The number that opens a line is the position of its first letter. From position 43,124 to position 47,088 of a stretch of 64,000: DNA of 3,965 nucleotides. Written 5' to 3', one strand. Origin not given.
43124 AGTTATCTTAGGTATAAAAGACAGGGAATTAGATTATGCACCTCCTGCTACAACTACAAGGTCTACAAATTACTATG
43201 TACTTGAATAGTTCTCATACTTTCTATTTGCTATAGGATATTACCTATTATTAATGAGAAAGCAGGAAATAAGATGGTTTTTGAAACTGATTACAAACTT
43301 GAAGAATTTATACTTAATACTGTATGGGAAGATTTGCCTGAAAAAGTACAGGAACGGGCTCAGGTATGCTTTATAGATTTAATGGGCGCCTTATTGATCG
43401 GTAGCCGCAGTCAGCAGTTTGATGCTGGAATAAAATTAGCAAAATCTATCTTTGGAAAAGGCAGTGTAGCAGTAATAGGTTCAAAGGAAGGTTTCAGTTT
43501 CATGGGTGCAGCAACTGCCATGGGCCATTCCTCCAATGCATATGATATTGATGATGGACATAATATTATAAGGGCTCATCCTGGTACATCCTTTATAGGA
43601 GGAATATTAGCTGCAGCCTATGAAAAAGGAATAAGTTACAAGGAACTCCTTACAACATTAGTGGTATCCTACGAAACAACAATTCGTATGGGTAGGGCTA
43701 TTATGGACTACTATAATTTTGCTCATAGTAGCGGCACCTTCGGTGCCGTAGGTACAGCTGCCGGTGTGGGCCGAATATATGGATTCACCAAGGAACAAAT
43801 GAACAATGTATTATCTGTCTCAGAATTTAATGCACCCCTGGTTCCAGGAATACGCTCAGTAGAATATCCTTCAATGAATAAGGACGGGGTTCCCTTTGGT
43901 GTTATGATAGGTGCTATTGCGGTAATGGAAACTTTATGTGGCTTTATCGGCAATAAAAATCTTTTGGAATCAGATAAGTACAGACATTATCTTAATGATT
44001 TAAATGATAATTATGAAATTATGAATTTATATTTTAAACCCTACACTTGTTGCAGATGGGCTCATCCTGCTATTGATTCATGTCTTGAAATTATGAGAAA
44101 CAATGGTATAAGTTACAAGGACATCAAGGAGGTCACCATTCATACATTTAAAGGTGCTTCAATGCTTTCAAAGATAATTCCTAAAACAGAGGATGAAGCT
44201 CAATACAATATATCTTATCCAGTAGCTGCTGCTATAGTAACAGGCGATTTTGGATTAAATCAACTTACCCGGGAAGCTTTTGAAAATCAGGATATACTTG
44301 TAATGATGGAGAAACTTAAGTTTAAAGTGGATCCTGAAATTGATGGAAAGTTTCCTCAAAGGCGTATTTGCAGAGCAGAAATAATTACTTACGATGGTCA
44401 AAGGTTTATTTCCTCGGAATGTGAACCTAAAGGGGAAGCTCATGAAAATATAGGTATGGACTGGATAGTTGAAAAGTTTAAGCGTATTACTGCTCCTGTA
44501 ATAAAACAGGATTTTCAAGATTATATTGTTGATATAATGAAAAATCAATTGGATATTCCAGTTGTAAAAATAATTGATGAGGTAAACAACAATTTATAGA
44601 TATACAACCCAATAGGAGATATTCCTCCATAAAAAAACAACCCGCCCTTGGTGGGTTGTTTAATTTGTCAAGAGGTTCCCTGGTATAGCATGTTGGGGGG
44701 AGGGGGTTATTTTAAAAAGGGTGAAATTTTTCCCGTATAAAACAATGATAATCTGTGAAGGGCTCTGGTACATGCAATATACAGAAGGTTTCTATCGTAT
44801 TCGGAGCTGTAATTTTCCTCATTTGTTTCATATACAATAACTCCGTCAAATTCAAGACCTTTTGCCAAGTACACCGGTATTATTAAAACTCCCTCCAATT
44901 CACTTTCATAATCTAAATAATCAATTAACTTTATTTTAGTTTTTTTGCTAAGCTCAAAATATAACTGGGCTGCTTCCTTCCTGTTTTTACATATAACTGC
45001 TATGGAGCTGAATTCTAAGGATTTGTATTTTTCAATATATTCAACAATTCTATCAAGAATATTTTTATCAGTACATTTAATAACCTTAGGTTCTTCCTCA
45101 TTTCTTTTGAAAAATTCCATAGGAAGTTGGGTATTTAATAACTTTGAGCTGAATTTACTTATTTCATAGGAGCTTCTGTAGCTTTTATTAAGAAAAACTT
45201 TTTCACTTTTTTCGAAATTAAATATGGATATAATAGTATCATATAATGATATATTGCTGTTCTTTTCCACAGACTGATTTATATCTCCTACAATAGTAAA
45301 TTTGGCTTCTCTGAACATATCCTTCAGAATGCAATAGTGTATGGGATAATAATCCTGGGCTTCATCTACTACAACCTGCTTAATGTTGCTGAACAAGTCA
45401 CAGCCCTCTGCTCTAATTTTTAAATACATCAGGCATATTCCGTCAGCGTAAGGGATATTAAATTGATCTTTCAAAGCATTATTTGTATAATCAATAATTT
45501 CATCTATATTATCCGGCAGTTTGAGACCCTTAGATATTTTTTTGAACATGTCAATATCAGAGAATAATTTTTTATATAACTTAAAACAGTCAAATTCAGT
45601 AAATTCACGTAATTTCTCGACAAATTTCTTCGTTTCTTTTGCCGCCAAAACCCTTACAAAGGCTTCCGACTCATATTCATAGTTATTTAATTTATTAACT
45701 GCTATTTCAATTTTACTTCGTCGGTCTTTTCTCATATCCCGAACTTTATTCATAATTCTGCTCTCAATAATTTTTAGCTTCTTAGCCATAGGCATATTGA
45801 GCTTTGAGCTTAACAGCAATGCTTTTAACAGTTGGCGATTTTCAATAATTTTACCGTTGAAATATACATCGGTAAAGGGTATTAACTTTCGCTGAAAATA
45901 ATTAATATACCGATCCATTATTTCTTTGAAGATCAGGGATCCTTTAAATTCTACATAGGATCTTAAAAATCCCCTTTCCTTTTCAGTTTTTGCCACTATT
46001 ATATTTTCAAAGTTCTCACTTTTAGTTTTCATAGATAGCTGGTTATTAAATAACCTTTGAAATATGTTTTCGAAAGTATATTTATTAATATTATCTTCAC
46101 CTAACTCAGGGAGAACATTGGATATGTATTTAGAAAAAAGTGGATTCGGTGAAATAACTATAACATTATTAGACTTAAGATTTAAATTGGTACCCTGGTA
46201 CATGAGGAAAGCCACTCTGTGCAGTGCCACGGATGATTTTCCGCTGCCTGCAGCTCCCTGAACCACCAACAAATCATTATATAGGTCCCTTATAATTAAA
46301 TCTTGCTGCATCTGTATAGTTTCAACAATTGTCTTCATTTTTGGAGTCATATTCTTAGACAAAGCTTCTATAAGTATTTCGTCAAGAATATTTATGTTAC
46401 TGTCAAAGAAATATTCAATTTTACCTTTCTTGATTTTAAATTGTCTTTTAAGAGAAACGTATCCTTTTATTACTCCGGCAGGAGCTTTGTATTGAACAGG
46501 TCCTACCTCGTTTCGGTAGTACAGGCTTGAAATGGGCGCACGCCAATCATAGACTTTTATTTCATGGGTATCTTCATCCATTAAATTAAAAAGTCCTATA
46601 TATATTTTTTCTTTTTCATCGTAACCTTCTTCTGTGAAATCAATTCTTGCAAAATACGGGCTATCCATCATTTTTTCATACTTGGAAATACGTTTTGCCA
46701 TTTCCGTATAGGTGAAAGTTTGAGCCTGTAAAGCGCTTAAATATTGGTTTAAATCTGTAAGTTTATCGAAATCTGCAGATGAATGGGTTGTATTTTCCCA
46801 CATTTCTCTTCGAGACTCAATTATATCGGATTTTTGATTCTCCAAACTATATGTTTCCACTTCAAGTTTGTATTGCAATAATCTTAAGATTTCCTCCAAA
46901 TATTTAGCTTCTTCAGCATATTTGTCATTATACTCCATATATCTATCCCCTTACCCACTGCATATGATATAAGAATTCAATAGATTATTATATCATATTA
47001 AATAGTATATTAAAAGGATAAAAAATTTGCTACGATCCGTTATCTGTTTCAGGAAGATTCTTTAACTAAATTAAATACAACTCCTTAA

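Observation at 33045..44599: Orphan sigma-54-controlled sensing/uptake/catabolic locus (SBP-domain kinase, NtrC activator, Opp-like importer, AlaDH-family and PrpD-family enzymes)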

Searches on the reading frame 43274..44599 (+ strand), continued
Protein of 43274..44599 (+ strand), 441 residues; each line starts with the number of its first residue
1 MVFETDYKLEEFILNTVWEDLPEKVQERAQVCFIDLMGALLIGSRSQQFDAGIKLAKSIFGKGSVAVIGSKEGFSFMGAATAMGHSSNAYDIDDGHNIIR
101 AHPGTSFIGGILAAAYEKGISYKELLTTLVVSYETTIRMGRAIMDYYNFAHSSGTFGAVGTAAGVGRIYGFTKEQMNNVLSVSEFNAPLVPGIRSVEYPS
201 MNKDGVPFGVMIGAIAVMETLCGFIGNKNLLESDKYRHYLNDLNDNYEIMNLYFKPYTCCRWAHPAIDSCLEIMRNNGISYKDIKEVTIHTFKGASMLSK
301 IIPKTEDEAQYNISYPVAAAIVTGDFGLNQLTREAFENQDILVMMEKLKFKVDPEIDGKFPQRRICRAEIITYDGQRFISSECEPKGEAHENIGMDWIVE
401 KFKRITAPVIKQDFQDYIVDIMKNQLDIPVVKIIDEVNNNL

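Call 59: search_protein_families(library=pfam, proteins=[L023:956-2005:+, L023:1959-3479:+, L023:3501-4712:+, L035:6774-7454:+, L035:7686-8672:+, L070:162-2495:+, L019:11451-12302:+, L019:12332-13126:+, L029:11862-13625:+, L014:38-595:+], max_evalue=0.001)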
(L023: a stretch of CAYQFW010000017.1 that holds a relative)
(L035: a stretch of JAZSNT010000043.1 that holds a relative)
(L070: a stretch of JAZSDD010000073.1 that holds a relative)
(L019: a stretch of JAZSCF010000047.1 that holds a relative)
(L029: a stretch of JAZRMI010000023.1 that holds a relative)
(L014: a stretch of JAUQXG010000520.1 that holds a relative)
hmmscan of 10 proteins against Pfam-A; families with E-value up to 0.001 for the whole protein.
L023:956-2005:+ (349 aa): 1 family
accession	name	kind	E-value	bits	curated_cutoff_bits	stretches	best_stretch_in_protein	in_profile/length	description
PF04055.27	Radical_SAM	-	4.2e-16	60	29.5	1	59-221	1-165/166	Radical SAM superfamily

L023:1959-3479:+ (506 aa): 2 families
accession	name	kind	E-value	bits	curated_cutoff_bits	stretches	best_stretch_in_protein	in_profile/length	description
PF04055.27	Radical_SAM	-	2.6e-17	63.9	29.5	1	126-285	3-156/166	Radical SAM superfamily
PF06968.18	BATS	-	1.2e-15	57.9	22.2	1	324-414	13-87/88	Biotin and Thiamin Synthesis associated domain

L023:3501-4712:+ (403 aa): 9 families
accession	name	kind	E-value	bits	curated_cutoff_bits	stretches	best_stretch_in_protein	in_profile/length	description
PF18133.7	HydF_tetramer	-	5.7e-48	162.1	22.6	1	275-391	2-118/118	Hydrogen maturase F tetramerization domain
PF18128.7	HydF_dimer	-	8.8e-39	132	23.4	1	173-271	1-99/99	Hydrogen maturase F dimerization domain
PF01926.29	MMR_HSR1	-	2e-24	86.3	21.9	1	13-128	1-113/113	50S ribosome-binding GTPase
PF00009.33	GTP_EFTU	-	1.8e-09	37.9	26.5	1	62-172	71-174/188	Elongation factor Tu GTP binding domain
PF00350.29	Dynamin_N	-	3.8e-09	37.2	27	1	46-118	87-157/168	Dynamin family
PF02421.24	FeoB_N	-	1.6e-08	34.7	27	1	13-132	2-118/156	Ferrous iron transport protein B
PF04548.22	AIG1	-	4.6e-05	23.3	27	1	15-117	4-113/212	AIG1 family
PF03193.22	RsgA_GTPase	-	9.4e-05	22.7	30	0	14-71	109-169/174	RsgA GTPase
PF00025.27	Arf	-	0.00098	19.1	22.3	0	9-50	12-53/174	ADP-ribosylation factor family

L035:6774-7454:+ (226 aa): 0 families

L035:7686-8672:+ (328 aa): 1 family
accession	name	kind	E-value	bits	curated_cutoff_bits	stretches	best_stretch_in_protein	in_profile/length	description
PF01757.29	Acyl_transf_3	-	8.7e-10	38.6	31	1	4-294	72-325/326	Acyltransferase domain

L070:162-2495:+ (777 aa): 4 families
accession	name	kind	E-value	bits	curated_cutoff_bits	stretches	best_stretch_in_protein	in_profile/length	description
PF00501.34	AMP-binding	-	7.8e-65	219.6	29.9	1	274-643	5-384/384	AMP-binding enzyme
PF13193.12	AMP-binding_C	-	2.7e-21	76.7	24.5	1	693-771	1-76/76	AMP-binding enzyme C-terminal domain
PF07883.17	Cupin_2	-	5.2e-12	45.7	27.2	1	156-211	14-69/70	Cupin domain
PF12844.13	HTH_19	-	1.4e-08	35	30.2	1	38-96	3-61/64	Helix-turn-helix domain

L019:11451-12302:+ (283 aa): 2 families
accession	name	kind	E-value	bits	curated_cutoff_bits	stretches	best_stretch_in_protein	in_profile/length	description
PF04616.20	Glyco_hydro_43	-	5.4e-36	124.9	32.2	1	8-264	10-258/288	Glycosyl hydrolases family 43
PF00251.26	Glyco_hydro_32N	-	0.00064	19.8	22.1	0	4-50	127-171/307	Glycosyl hydrolases family 32 N-terminal domain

L019:12332-13126:+ (264 aa): 0 families

L029:11862-13625:+ (587 aa): 3 families
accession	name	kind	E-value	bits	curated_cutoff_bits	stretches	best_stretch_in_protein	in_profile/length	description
PF00664.28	ABC_membrane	-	5e-45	154.8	28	1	29-300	3-273/274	ABC transporter transmembrane region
PF00005.33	ABC_tran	-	3.9e-34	118.6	25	1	365-513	2-137/137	ABC transporter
PF02463.25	SMC_N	-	2.4e-09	37.4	40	1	402-557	108-213/220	RecF/RecN/SMC N terminal domain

L014:38-595:+ (185 aa): 2 families
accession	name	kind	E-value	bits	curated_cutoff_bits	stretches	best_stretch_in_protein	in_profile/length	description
PF08352.17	oligo_HPY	-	3.3e-16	59.8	27.1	1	97-162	1-65/65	Oligopeptide/dipeptide transporter, C-terminal region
PF00005.33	ABC_tran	-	7.2e-07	30.3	25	1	7-45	98-136/137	ABC transporter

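Call 73: predict_structure(alignment_id=A1)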
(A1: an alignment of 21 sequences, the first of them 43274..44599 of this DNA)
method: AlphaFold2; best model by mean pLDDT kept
length: 441 residues; sequences in the alignment: 21
mean_pLDDT: 80.9   pTM: 0.82
mean pLDDT of the five models: 80.9, 79.9, 79.4, 79.0, 78.6
residues with pLDDT >= 90: 172; 70-90: 176; 50-70: 59; < 50: 34
segments of 3 or more residues with pLDDT < 50: 92-97, 189-204, 255-259, 387-391
pLDDT, mean of each block of 10 residues (from residue 1): 72 96 93 87 81 85 90 90 70 48 70 96 97 87 73 69 95 91 68 33 55 85 75 86 86 49 81 95 97 78 67 83 79 81 93 87 84 97 66 77 87 94 95 92 84
secondary structure, 60 per line:
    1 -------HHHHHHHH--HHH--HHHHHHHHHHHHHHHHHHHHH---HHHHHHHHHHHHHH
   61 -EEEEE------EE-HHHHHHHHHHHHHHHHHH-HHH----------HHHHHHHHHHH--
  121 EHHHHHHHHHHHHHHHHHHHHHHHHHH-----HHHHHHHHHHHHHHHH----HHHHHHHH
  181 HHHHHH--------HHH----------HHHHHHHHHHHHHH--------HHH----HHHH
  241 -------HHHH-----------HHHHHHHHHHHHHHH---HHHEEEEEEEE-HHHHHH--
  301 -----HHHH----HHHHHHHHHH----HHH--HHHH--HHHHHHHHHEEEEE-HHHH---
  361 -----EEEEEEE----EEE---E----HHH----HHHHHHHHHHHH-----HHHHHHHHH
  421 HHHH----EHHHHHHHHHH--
elements in order: H8-15 H23-43 H47-60 E62-66 H76-93 H108-118 H122-147 H153-168 H173-186 H208-221 H237-240 H248-251 H263-277 E284-291 H293-298 H306-309 H314-323 H333-336 H339-347 E348-352 H354-357 E366-372 E377-379 H395-406 H412-424 H430-439

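Call 76: fold_search(model_id=the predicted structure, library=pdb)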
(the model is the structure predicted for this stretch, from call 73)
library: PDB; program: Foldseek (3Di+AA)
matches with E <= 10: 239; with E <= 0.001: 23
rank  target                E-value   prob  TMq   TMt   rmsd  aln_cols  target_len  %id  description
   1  7br9_B                1.2e-18  1.00  0.63  0.61   7.2       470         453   14  Crystal structure of mus musculus IRG1 (released 2021-02-03)
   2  6r6t_B                1.9e-18  1.00  0.64  0.63   6.7       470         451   15  Crystal structure of mouse cis-aconitate decarboxylase (released 2019-09-25)
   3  6r6t_A                2.8e-18  1.00  0.64  0.63   6.6       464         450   15  Crystal structure of mouse cis-aconitate decarboxylase (released 2019-09-25)
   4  7br9_A                8.8e-18  1.00  0.65  0.65   6.4       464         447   15  Crystal structure of mus musculus IRG1 (released 2021-02-03)
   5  2hp0_A                1.2e-17  1.00  0.65  0.65   6.7       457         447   19  Crystal structure of iminodisuccinate epimerase (released 2006-09-12)
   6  6r6u_A                2.7e-17  1.00  0.65  0.63   6.5       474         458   15  Crystal structure of human cis-aconitate decarboxylase (released 2019-09-25)
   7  6r6u_B                3.3e-17  1.00  0.66  0.64   6.5       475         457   15  Crystal structure of human cis-aconitate decarboxylase (released 2019-09-25)
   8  1szq_A                1.8e-16  1.00  0.61  0.58   7.9       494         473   18  Crystal Structure of 2-methylcitrate dehydratase (released 2004-04-27)
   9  7bra_A                1.9e-16  1.00  0.62  0.62   6.7       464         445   19  Bacillus subtilis IRG1 (released 2021-02-03)
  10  7e9d_A                3.9e-16  1.00  0.62  0.62   7.0       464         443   19  H102A mutant of IRG1 from bacillus (released 2021-03-31)
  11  5mux_A                5.4e-16  1.00  0.64  0.61   7.1       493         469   17  Crystal structure of 2-methylcitrate dehydratase (MmgE) from Bacillus subtilis. (released 2018-02-14)
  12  2hp3_A                5.6e-16  1.00  0.65  0.64   6.7       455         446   19  Crystal structure of iminodisuccinate epimerase (released 2006-09-12)
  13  5mux_B                7.4e-16  1.00  0.64  0.60   7.1       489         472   16  Crystal structure of 2-methylcitrate dehydratase (MmgE) from Bacillus subtilis. (released 2018-02-14)
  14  6s62_B                9.0e-16  1.00  0.60  0.56   7.7       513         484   17  Crystal structure of 2-methylcitrate dehydratase (PrpD) from Pseudomonas aeruginosa in apo form. (released 2020-10-14)
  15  5mux_F                9.0e-16  1.00  0.62  0.59   7.5       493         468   16  Crystal structure of 2-methylcitrate dehydratase (MmgE) from Bacillus subtilis. (released 2018-02-14)
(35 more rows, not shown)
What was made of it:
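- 43274..44599 (+): MmgE/PrpD-fold enzyme of the iminodisuccinate-epimerase/YxeQ-like branch. Predicted epimerase/isomerase acting on a dicarboxylate. AF2 pLDDT is 80.9 and Foldseek gives TM 0.6-0.66 to all family members (calls 73, 76).
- On MmgE/PrpD superfamily: AF2 model pLDDT 80.9; Foldseek TM 0.6-0.66 to CAD, IDS epimerase, YxeQ and PrpD (calls 73, 76).
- Tried and rejected: Foldseek of the PrpD-like model (call 76).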

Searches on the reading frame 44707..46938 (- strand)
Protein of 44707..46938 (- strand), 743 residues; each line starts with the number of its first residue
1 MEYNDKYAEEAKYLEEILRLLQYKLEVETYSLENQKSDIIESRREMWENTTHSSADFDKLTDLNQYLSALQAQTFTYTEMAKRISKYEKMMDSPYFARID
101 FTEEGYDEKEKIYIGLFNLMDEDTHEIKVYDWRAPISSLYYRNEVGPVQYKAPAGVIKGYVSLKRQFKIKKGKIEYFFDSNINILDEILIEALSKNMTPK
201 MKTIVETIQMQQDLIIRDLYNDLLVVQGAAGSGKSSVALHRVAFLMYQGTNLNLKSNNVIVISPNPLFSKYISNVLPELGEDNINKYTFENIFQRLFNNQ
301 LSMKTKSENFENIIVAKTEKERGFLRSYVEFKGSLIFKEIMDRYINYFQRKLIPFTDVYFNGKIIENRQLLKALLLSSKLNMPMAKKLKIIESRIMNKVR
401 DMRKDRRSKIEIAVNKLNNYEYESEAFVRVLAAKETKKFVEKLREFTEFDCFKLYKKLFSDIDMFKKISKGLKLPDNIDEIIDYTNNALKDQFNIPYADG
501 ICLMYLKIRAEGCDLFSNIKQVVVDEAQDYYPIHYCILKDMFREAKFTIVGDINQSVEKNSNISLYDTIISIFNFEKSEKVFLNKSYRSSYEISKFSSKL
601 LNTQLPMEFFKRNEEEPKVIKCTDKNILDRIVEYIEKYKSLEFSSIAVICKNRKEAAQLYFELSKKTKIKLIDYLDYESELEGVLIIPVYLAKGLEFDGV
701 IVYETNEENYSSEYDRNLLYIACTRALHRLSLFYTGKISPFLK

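Call 29: search_protein_families(library=pfam, proteins=[window:44707-46938:-], max_evalue=0.01)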
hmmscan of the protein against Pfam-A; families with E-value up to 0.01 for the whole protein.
window:44707-46938:- (743 aa): 8 families
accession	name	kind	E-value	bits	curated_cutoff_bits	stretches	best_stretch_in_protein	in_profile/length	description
PF00580.27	UvrD-helicase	-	1.7e-10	41.5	23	1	214-557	7-252/271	UvrD/REP helicase N-terminal domain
PF13245.12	AAA_19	-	1.9e-09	38.2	25.1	1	518-557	90-130/134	AAA domain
PF13538.12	UvrD_C_2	-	5.6e-09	36.2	27.4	1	684-732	2-51/52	UvrD-like helicase C-terminal domain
PF01443.25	Viral_helicase1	-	3.6e-08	34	21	1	520-731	61-225/228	Viral superfamily 1 RNA helicase core domain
PF13361.12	UvrD_C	-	4.4e-07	30.1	25.6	1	681-735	284-348/350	UvrD-like helicase C-terminal domain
PF09848.15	SLFN-g3_helicase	-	0.00013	21.8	24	1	223-296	3-66/354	Schlafen group 3, DNA/RNA helicase domain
PF00270.35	DEAD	-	0.00098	19.3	26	0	212-325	4-109/167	DEAD/DEAH box helicase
PF02562.22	PhoH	-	0.0031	17.5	27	0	521-572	122-174/205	PhoH-like protein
